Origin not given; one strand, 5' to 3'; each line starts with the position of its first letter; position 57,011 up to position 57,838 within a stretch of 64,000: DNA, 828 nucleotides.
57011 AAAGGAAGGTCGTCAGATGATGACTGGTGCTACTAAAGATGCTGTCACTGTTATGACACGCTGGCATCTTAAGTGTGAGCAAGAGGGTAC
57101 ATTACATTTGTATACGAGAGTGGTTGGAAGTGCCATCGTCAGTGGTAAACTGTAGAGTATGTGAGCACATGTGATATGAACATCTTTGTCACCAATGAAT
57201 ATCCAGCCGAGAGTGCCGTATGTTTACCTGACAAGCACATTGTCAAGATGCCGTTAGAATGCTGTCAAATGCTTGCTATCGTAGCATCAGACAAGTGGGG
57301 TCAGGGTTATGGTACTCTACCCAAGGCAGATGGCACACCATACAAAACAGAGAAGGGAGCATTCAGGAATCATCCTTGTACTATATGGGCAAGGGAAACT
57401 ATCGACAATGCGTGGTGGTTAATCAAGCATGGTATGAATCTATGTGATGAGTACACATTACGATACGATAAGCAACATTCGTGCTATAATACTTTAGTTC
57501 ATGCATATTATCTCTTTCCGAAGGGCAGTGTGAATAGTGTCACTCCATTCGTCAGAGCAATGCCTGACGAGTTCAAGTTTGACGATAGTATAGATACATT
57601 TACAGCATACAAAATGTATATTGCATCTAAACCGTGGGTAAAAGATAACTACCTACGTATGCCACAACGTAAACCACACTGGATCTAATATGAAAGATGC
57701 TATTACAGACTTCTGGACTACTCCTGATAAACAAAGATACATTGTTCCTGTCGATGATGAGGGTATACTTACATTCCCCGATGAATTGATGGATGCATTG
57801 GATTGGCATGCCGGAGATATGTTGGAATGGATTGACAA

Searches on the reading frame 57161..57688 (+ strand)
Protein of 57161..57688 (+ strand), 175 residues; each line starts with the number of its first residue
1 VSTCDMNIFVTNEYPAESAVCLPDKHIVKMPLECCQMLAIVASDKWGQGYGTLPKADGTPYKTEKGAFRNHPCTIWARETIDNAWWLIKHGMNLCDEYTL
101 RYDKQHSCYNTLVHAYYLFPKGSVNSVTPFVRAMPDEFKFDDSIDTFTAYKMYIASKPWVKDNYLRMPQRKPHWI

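Call 6: search_protein_families(library=pfam, proteins=[window:57161-57688:+], max_evalue=0.1)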
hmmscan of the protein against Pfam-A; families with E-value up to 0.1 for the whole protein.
window:57161-57688:+ (175 aa): 1 family
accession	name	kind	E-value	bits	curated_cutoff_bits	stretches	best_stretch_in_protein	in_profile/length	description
PF03013.19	Pyr_excise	-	5.3e-16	59.2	23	1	6-109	1-80/81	Pyrimidine dimer DNA glycosylase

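Call 7: search_protein_families(library=phrogs, proteins=[window:57161-57688:+], max_evalue=0.01)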
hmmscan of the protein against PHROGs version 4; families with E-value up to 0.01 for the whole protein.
window:57161-57688:+ (175 aa): 2 families
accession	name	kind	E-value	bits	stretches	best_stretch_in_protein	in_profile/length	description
phrog_624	-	DNA, RNA and nucleotide metabolism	3.8e-77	261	1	6-175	1-157/309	DNA binding protein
phrog_28017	-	unknown function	1.4e-23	83.6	1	134-175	1-42/42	-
